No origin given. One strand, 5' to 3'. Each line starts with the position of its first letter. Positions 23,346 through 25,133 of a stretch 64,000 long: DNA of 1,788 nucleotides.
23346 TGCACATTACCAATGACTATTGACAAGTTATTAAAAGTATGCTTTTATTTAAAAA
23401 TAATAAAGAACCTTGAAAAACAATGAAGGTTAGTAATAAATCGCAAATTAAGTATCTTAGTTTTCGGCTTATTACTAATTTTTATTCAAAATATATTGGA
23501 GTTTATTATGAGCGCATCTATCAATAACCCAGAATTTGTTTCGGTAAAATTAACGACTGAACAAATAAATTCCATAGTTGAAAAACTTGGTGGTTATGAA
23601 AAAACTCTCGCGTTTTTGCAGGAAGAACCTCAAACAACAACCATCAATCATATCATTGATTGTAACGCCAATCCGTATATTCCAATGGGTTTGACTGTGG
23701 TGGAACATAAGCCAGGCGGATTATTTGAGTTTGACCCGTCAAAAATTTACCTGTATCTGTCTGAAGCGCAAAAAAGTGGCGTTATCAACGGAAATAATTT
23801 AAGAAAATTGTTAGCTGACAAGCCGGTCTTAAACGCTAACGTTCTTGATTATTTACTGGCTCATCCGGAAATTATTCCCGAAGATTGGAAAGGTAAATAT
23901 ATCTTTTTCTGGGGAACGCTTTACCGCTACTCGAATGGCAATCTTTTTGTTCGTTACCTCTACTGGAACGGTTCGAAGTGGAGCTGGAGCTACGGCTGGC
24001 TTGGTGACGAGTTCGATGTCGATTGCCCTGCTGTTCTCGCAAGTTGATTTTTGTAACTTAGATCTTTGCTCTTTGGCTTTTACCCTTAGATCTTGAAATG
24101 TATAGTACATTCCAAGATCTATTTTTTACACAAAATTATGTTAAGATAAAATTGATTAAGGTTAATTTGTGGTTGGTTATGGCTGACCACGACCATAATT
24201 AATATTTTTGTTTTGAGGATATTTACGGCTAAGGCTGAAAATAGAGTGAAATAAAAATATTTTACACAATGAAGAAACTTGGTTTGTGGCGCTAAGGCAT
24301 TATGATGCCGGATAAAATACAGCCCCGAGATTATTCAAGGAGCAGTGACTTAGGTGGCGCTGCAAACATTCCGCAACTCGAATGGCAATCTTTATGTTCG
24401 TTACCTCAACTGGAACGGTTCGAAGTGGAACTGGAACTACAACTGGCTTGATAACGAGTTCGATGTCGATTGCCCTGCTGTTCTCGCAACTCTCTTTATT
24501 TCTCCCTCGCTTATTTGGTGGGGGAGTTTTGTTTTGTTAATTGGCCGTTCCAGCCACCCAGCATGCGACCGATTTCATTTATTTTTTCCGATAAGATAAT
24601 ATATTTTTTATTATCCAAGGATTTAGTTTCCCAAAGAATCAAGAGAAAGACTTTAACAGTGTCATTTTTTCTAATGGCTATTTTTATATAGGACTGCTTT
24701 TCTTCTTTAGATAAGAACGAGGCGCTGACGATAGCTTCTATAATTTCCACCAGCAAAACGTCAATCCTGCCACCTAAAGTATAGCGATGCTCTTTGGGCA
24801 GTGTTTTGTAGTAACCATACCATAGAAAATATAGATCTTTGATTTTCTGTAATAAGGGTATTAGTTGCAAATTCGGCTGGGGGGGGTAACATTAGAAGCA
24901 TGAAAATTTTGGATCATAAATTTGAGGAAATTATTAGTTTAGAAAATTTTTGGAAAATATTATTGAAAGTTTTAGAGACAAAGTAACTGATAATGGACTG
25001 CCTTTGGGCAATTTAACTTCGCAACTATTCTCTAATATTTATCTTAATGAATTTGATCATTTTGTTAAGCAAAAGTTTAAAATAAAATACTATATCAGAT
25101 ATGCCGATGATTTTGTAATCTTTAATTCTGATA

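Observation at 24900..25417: The DGR reverse transcriptase is visibly broken although the VR still carries an A-mutagenesis signature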

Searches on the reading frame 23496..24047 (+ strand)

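Call 4: search_protein_families(library=pfam, proteins=[window:23496-24047:+], max_evalue=1)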
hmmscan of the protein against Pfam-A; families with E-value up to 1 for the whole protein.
window:23496-24047:+ (183 aa): 1 family
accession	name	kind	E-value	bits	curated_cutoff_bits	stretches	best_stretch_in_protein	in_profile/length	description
PF18312.6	ScsC_N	-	0.0032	17.6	25.8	1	118-129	11-22/34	Copper resistance protein ScsC N-terminal domain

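Call 27: search_protein_families(library=ncbifam, proteins=[window:23496-24047:+], max_evalue=0.01)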
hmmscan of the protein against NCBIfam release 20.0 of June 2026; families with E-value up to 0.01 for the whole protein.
window:23496-24047:+ (183 aa): 0 families

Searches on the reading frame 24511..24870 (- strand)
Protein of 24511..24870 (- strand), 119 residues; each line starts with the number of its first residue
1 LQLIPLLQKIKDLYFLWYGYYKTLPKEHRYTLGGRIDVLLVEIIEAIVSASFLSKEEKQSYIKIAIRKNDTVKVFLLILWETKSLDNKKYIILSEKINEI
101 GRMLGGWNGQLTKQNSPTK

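Call 4: search_protein_families(library=pfam, proteins=[window:24511-24870:-], max_evalue=1)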
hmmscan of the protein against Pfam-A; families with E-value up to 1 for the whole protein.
window:24511-24870:- (119 aa): 4 families
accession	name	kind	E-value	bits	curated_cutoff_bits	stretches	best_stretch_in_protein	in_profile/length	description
PF22296.2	bAvd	-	7.4e-13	49.4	40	1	7-108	4-104/107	bAvd-like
PF05635.17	23S_rRNA_IVP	-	1.7e-06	28.6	33.8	1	7-105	6-105/106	23S rRNA-intervening sequence protein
PF15994.10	DUF4770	-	0.1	13.3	27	1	13-36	30-53/181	Domain of unknown function (DUF4770)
PF02722.21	MOSP_C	-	0.13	12.4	25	1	49-103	142-197/205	Major Outer Sheath Protein C-terminal domain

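Call 27: search_protein_families(library=ncbifam, proteins=[window:24511-24870:-], max_evalue=0.01)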
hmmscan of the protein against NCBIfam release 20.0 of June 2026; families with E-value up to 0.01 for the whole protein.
window:24511-24870:- (119 aa): 2 families
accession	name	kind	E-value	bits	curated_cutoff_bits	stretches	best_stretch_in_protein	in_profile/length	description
NF033474.1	DivGenRetAVD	equivalog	6.9e-18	64.9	80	1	5-107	2-102/104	diversity-generating retroelement protein Avd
TIGR02436.1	TIGR02436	subfamily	0.00087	19.5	24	1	8-106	3-103/109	four helix bundle protein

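Call 35: list_cluster_members(proteins=[P0002, window:24511-24870:-])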
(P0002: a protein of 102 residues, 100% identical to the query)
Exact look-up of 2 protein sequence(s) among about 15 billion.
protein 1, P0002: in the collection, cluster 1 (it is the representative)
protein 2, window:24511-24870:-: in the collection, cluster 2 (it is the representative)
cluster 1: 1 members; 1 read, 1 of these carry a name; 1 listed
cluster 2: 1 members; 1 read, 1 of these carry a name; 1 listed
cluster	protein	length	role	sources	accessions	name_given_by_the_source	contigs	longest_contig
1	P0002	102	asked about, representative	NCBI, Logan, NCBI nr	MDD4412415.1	MAG: RNA-directed DNA polymerase [Patescibacteria group bacterium] | RNA-directed DNA polymerase [Patescibacteria group bacterium]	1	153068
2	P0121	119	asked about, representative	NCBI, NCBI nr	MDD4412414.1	MAG: four helix bundle protein [Patescibacteria group bacterium] | four helix bundle protein [Patescibacteria group bacterium]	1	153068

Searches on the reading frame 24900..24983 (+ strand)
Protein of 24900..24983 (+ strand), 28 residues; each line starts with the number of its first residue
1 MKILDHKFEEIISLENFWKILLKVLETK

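Call 4: search_protein_families(library=pfam, proteins=[window:24900-24983:+], max_evalue=1)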
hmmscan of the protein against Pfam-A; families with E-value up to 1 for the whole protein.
seq(28 aa): 0 families
